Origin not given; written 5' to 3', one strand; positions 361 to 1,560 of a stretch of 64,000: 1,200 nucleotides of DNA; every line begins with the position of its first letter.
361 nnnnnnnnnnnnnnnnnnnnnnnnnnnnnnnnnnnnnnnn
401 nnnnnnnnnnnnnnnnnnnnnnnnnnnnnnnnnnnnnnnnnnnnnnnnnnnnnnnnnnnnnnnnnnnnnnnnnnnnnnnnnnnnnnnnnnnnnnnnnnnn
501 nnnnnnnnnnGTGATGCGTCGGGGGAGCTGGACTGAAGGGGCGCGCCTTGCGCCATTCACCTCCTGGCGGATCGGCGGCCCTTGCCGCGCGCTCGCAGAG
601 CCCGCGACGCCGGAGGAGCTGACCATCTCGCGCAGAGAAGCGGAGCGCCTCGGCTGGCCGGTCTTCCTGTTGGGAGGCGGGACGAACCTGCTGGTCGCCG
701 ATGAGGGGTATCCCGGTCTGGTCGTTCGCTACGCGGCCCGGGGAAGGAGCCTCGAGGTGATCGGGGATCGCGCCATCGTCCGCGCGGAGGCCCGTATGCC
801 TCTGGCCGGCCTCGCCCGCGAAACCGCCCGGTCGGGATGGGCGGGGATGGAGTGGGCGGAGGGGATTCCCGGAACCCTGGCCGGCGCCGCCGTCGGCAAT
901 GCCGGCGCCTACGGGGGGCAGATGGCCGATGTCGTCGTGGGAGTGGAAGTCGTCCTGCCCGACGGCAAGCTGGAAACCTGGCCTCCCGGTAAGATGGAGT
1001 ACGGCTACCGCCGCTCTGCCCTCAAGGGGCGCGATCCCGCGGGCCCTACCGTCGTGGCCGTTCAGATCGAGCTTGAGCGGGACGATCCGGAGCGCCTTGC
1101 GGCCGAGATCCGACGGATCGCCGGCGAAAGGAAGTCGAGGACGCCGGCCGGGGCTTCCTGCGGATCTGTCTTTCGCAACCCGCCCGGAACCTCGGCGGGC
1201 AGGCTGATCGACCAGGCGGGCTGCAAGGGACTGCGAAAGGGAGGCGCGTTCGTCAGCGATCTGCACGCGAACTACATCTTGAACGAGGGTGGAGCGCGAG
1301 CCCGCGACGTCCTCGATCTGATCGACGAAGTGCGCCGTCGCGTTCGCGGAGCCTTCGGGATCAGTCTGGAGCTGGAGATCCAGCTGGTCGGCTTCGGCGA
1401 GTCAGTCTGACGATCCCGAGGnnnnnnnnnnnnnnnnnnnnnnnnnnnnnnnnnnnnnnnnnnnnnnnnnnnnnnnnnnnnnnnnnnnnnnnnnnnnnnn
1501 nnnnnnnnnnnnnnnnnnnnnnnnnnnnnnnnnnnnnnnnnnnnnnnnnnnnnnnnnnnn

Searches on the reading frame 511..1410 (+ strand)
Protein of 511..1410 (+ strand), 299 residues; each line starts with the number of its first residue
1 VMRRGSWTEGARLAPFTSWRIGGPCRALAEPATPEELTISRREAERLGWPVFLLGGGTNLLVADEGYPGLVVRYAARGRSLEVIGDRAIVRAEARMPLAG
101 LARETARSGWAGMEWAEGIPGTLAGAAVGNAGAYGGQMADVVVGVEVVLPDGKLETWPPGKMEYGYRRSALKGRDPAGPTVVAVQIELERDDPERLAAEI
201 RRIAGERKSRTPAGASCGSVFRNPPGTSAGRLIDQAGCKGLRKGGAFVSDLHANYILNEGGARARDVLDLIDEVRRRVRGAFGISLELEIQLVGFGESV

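Call 11: search_protein_families(library=pfam, proteins=[window:511-1410:+], max_evalue=0.001)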
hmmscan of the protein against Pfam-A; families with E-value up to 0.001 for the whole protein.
window:511-1410:+ (299 aa): 2 families
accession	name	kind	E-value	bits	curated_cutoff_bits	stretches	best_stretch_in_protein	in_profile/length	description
PF02873.21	MurB_C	-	4.6e-30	104.2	27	1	197-293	3-99/99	UDP-N-acetylenolpyruvoylglucosamine reductase, C-terminal domain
PF01565.28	FAD_binding_4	-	1.3e-21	77.2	26.4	1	27-155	3-136/139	FAD binding domain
